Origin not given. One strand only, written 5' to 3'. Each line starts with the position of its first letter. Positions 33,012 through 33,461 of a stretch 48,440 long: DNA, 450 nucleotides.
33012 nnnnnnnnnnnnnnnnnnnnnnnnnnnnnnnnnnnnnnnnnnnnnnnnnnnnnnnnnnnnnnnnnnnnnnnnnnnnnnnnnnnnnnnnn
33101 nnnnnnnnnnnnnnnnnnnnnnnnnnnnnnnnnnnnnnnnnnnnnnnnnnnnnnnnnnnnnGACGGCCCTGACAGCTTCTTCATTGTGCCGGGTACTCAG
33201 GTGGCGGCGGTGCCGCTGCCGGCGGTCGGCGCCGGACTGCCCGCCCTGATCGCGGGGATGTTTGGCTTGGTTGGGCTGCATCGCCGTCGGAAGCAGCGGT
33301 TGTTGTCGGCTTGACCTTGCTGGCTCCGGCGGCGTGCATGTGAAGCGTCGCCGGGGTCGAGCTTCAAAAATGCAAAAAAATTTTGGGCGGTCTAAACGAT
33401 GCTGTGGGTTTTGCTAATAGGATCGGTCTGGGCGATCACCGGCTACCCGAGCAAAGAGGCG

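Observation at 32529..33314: Phage-encoded PEP-CTERM (VPLPA-type) exosortase substrate expressed from the early switch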

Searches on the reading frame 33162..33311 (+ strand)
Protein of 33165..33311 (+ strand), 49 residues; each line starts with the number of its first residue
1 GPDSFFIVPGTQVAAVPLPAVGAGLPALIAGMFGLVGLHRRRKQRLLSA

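Call 6: search_protein_families(library=ncbifam, proteins=[window:33165-33311:+], max_evalue=10)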
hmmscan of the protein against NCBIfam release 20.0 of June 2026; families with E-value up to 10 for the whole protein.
seq(49 aa): 2 families
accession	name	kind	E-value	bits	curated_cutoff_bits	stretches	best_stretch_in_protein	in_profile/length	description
NF058582.1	Microco_LAVTG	domain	0.059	13.5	27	1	14-42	7-34/34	LAVTG motif-containing sortase-dependent surface protein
TIGR03370.1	VPLPA-CTERM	domain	1.6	8.8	25.35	0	16-43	1-25/25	VPLPA-CTERM sorting domain-containing protein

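Call 7: search_protein_families(library=pfam, proteins=[window:33165-33311:+], max_evalue=10)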
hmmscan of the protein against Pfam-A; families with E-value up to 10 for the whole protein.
seq(49 aa): 0 families

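Call 15: search_protein_families(library=ncbifam, alignment_id=A1, max_evalue=0.01)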
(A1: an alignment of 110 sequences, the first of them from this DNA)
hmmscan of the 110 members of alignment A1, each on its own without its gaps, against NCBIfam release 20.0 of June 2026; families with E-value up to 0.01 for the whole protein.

A. member 1, seq(50 aa): 0 families

B. families by the number of members that match (of 110 scanned): 22 families
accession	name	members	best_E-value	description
NF038129.1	PEP_NF038129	20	2.3e-07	NF038129 family PEP-CTERM protein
NF035944.1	PEPxxWA-CTERM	18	1.1e-11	PEPxxWA-CTERM sorting domain-containing protein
NF038126.1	PEP_CTERM_FxDxF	18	5.2e-10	FxDxF family PEP-CTERM protein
NF038119.1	PEP_CTERM_MHFG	17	2.8e-06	MHFG family PEP-CTERM protein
TIGR03370.1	VPLPA-CTERM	15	2.5e-09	VPLPA-CTERM sorting domain-containing protein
NF033554.9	floc_PepA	15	9.3e-07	flocculation-associated PEP-CTERM protein PepA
NF041538.1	PEP_EDSA_1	14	1.3e-05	EDSAP-1 family PEP-CTERM protein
NF038125.1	PEP_CTERM_THxN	13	0.00022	THxN family PEP-CTERM protein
TIGR02595.1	PEP_CTERM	12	7.7e-07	PEP-CTERM sorting domain-containing protein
NF038124.1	PEP_CTERM_TLD_A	11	2e-05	PEP_CTERM-anchored TLD domain-containing protein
NF038120.1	PEP_CTERM_QFxxD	11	4.8e-05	NF038120 family PEP-CTERM protein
NF033947.0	PEP-cistern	6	0.00024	cistern family PEP-CTERM protein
NF041927.1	Xrt_dep_XDP1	6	0.0011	exosortase-dependent surface protein XDP1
NF038118.1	PEP_CTERM_CCXG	5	0.00012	CCXG family PEP-CTERM protein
TIGR03901.2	MYXO-CTERM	5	0.00066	MYXO-CTERM sorting domain-containing protein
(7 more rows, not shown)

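Call 59: find_homologous_proteins(query=A4, max_evalue=1)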
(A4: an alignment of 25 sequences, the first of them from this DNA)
Query A4 (25 sequences) (46 aa, profile of the alignment): 1024 proteins with E <= 1 among 3453 candidates; the best 120 are listed.
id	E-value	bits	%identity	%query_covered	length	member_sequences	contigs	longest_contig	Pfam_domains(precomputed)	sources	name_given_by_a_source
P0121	1.2e-15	74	63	70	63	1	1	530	-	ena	-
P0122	1.3e-15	74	55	72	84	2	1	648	-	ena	-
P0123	1.8e-15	73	51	85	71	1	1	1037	-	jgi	-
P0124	2.1e-15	73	55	72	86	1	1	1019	-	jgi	jgi:hypothetical protein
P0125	2.8e-15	73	46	85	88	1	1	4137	-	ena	-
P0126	3.8e-15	72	58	72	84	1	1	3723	-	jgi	jgi:hypothetical protein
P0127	4.6e-15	72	58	67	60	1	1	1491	-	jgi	-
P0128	4.6e-15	72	58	87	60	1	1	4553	-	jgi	-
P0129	5.6e-15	72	59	74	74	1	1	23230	-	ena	-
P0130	5.9e-15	72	65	67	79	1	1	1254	-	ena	-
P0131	6.2e-15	72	53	65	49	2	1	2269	-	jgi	jgi:hypothetical protein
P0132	6.4e-15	72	-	-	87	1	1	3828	-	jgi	jgi:hypothetical protein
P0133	6.4e-15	72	62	80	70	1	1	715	-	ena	-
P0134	7.5e-15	71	60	65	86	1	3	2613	-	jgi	jgi:hypothetical protein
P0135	7.6e-15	71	63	70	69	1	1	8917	-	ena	-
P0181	5.5e-14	69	66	63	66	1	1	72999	-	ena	-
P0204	8.6e-14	68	54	85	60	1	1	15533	-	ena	-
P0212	1.0e-13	68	61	67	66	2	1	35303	-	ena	-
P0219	1.2e-13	68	58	72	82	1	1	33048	-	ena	-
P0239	1.6e-13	67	59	70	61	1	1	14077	-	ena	-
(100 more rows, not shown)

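Call 61: find_encoding_contigs(protein=P0181, flank=10000, max_places=2)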
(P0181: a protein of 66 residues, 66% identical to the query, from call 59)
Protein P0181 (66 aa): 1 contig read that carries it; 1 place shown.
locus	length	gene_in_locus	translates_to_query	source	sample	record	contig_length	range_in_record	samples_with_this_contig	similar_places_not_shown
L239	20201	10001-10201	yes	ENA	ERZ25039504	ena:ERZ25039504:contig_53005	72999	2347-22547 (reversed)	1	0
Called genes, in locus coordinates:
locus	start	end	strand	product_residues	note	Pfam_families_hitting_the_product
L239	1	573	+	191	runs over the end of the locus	PF01590:GAF, PF13185:GAF_2, PF13492:GAF_3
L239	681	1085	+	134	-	PF01590:GAF, PF13185:GAF_2, PF13492:GAF_3 (weak), PF00512:HisKA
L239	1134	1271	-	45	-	-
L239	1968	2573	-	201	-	-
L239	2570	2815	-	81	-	-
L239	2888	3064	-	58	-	-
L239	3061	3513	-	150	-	-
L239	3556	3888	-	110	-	-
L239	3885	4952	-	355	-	-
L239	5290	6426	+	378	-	PF08707:PriCT_2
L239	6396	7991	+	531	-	-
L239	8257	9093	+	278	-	-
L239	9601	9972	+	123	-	-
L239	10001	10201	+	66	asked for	-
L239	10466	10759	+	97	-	-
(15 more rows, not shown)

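Call 62: find_encoding_contigs(protein=P0129, flank=10000, max_places=2)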
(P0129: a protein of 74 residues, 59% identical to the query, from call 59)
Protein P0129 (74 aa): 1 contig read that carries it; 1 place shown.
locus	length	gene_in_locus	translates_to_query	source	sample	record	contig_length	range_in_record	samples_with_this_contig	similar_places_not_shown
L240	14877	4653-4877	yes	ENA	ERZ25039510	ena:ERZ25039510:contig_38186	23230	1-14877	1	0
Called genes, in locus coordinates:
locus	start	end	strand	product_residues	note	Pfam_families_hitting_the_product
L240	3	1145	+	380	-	?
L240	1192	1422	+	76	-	-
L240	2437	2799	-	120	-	-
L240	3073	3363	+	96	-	-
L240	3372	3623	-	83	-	-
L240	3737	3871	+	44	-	-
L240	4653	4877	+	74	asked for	-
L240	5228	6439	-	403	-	PF01663:Phosphodiest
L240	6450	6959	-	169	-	PF01663:Phosphodiest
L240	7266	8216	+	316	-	PF00126:HTH_1, PF03466:LysR_substrate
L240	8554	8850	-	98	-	-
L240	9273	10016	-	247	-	PF04392:ABC_sub_bind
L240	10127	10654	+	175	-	-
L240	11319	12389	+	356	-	PF00205:TPP_enzyme_M, PF02775:TPP_enzyme_C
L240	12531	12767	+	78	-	PF20008:DUF6429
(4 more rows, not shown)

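Call 74: find_encoding_contigs(protein=P0212, flank=10000, max_places=2)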
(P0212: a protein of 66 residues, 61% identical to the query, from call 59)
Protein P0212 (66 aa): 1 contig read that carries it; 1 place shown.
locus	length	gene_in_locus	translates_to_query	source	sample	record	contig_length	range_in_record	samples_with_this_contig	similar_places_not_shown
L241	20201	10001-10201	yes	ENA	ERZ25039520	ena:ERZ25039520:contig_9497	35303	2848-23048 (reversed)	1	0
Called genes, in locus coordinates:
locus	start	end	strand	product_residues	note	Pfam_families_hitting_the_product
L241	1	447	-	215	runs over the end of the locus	-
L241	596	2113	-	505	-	-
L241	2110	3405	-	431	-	PF04404:ERF, PF06147:DUF968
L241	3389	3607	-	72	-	-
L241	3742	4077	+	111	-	-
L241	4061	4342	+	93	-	-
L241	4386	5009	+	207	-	-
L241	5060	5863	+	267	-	PF13578:Methyltransf_24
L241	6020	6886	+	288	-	PF05598:DUF772, PF01609:DDE_Tnp_1, PF13612:DDE_Tnp_1_3, PF13359:DDE_Tnp_4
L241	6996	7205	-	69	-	-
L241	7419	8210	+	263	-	PF05050:Methyltransf_21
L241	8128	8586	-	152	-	-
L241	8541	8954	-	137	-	PF01527:HTH_Tnp_1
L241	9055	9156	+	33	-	-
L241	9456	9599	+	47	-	-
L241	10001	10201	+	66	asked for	-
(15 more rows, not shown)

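Call 75: find_encoding_contigs(protein=P0219, flank=10000, max_places=2)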
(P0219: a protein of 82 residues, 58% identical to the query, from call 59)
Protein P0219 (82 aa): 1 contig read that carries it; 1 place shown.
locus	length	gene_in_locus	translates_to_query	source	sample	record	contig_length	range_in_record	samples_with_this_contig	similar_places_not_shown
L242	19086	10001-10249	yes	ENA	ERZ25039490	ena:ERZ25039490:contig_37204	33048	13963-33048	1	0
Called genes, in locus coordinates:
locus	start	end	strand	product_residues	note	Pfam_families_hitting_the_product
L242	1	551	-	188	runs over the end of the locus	-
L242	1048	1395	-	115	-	-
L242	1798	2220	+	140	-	-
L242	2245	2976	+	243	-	PF03354:TerL_ATPase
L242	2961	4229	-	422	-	PF00872:Transposase_mut, PF10551:MULE (faint)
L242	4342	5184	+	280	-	PF20441:TerL_nuclease (faint)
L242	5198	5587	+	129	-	-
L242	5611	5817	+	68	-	-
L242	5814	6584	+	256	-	-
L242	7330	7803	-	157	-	PF13403:Hint_2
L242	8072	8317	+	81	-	-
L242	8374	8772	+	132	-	-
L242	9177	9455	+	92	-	-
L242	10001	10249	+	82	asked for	-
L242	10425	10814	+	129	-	-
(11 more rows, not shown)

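Call 89: find_encoding_contigs(protein=P0204, flank=10000, max_places=1)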
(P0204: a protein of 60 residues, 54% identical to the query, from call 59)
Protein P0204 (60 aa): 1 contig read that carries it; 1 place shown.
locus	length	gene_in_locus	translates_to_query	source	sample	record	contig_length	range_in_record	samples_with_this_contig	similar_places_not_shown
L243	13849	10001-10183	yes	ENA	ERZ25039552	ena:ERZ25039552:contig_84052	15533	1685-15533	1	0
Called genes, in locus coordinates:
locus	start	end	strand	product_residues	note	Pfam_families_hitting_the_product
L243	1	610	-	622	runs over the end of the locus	PF13481:AAA_25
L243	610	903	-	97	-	-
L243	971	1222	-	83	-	-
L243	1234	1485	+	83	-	-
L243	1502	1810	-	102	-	-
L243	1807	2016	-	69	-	-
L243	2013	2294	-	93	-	-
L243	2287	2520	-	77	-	-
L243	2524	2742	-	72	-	-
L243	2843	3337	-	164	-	-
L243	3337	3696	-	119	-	-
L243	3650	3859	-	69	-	-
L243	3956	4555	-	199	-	-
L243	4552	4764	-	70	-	-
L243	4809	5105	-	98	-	-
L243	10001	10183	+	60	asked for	-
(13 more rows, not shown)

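Call 90: find_encoding_contigs(protein=P0239, flank=10000, max_places=1)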
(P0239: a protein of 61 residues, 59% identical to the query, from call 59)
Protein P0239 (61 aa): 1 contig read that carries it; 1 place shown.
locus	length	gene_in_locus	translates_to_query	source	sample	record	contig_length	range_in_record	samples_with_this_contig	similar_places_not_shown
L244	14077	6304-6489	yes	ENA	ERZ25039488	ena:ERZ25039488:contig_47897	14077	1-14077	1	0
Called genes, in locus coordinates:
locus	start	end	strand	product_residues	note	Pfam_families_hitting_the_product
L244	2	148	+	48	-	?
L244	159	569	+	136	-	-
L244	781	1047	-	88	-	-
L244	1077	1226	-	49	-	-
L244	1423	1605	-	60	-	-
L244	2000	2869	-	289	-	PF01068:DNA_ligase_A_M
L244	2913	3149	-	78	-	-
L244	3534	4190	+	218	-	PF07452:CHRD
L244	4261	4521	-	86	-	-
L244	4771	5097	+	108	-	-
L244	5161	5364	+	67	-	-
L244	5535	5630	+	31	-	-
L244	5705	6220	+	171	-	-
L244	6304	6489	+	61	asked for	-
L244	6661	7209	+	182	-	-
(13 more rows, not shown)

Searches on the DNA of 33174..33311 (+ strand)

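Call 63: search_dna_similar(query=L240:5200-13100:+, collection=plasmids, mode=distant, max_rows=15)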
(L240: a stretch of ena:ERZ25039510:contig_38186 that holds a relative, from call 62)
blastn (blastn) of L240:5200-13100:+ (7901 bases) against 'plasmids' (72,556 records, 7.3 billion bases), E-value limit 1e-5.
Records with a match: 264; places in all: 330; records where one place covers at least 80% of the query: 0.
Best place of each record, by identity: 80-90% 9; 60-80% 255.
By first word of the organism name: Sinorhizobium 91; Rhizobium 41; Bradyrhizobium 25; Azospirillum 11; Leisingera 11; Microvirga 9; Shinella 7; Paracoccus 7; Burkholderia 6; Mesorhizobium 5; and 29 more.
By predicted mobility (MOB-suite, as given by PLSDB): conjugative 138; non-mobilizable 115; mobilizable 11.
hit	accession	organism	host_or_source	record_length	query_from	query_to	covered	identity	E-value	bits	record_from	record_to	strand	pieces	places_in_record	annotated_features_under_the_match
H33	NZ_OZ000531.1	Shinella sp. WSC3-e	-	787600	5588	7189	20%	72.7%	0e+0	884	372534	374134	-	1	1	thiamine pyrophosphate-binding protein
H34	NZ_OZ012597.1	Shinella sp. WSD5-1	-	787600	5588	7189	20%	72.7%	0e+0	884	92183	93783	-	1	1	thiamine pyrophosphate-binding protein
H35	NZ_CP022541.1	Antarctobacter heliothermus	Skeletonema marinoi strain ST54,Cell ...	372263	5585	7186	20%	67.9%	1e-142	517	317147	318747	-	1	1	thiamine pyrophosphate-binding protein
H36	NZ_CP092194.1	Deinococcus sp. KNUC1210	Setaria viridis,cell ...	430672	691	1770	7%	67.7%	1e-15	180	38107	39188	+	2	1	alkaline phosphatase family protein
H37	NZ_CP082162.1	Bradyrhizobium sp. 195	Acmispon strigosus,cell culture,root ...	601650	3133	4290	3%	74.3%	2e-19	171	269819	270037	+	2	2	ABC transporter substrate-binding protein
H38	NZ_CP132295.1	Natronococcus sp. AD-5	cell culture,sediment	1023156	5752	6899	3%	73.8%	3e-11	150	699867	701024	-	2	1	record has no annotation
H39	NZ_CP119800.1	Halomontanus rarus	cell culture,sediment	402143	5762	6899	3%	74.8%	3e-11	158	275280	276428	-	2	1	acetolactate synthase large subunit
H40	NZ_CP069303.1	Shinella sp. PSBB067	monoisolate,Minnesota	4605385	5717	6923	3%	75.0%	2e-8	141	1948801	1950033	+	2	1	none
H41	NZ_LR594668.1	Variovorax sp. SRS16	linuron-contaminated soil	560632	6695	6944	3%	68.3%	9e-12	83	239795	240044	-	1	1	thiamine pyrophosphate-binding protein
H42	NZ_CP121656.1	Rhizobium sp. CB3171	Calliandra calothyrsus,cell culture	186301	3780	4003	3%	72.7%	3e-18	104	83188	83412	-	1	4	none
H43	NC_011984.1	Allorhizobium ampelinum S4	Vitis vinifera cv. 'Izsaki Sarfeher'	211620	3780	4002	3%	71.1%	7e-13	87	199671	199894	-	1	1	none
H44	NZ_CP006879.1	Rhizobium gallicum bv. gallicum R602sp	Phaseolus vulgaris,whole ...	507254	3780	4003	3%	70.2%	3e-11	82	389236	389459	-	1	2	none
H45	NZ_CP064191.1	Rhizobium sp. 007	Onobrychis viciifolia,cell culture,root ...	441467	3780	3998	3%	71.4%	2e-13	89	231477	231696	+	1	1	none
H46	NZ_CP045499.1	Mesorhizobium sp. INR15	pure culture,nutrient broth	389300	3780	3996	3%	72.1%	3e-18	104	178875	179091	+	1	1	none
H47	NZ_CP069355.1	Microvirga sp. VF16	Vachellia farnesiana,Cell culture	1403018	3779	3998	3%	71.1%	2e-14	92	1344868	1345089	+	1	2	none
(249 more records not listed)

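Call 85: search_dna_similar(query=L241:11900-19000:+, collection=plasmids, mode=distant, max_rows=10)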
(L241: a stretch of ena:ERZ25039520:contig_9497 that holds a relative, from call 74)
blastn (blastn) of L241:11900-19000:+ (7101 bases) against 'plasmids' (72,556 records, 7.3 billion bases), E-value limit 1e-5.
Records with a match: 170; places in all: 259; records where one place covers at least 80% of the query: 0.
Best place of each record, by identity: 80-90% 43; 60-80% 127.
By first word of the organism name: Sinorhizobium 86; Azospirillum 9; Rhizobium 8; Enterobacter 5; Bradyrhizobium 4; Deinococcus 4; Nitratidesulfovibrio 3; Skermanella 3; Klebsiella 3; Paracoccus 3; and 37 more.
By predicted mobility (MOB-suite, as given by PLSDB): non-mobilizable 66; mobilizable 64; conjugative 40.
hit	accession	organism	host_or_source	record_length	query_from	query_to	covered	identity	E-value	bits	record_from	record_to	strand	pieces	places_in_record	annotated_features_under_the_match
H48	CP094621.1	Bradyrhizobium sp. ISRA435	Arachis hypogaea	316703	4383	5912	17%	72.2%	5e-103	648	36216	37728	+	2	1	ABC transporter permease | ABC transporter ATP-binding protein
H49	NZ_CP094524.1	Bradyrhizobium sp. ISRA443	Arachis hypogaea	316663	4383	5912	17%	72.2%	5e-103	648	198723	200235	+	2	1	ABC transporter permease | ABC transporter ATP-binding protein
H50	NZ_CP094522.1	Bradyrhizobium sp. ISRA437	Arachis hypogaea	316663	4383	5912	17%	72.2%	5e-103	648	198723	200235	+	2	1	ABC transporter permease | ABC transporter ATP-binding protein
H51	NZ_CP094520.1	Bradyrhizobium sp. ISRA436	Arachis hypogaea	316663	4383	5912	17%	72.2%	5e-103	648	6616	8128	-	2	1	ABC transporter permease | ABC transporter ATP-binding protein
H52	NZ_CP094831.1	Acuticoccus sp. I52.16.1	pure culture,seawater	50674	4422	5913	17%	70.3%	6e-83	517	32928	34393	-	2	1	ABC transporter permease | polysaccharide ABC transporter ATP-binding protein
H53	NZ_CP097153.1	Deinococcus sp. QL22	-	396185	4426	5918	13%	70.9%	1e-67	425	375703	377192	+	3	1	ABC transporter permease | ABC transporter ATP-binding protein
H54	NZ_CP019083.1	Paludisphaera borealis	-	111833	5385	5918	8%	74.2%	4e-85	326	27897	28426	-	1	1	ABC transporter ATP-binding protein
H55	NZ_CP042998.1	Aquisphaera giovannonii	-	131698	5393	5918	7%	75.2%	2e-89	341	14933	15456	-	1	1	ABC transporter ATP-binding protein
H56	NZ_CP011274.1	Planctomyces sp. SH-PL62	cell culture,sugar beet rhizosphere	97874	5393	5909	7%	74.1%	5e-84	322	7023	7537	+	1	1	ABC transporter ATP-binding protein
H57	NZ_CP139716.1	Thalassobaculum sp. OXR-137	Bacterial Culture,hydrothermal vent ...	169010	3267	3809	8%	70.5%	9e-62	249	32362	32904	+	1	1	NAD-dependent epimerase/dehydratase family protein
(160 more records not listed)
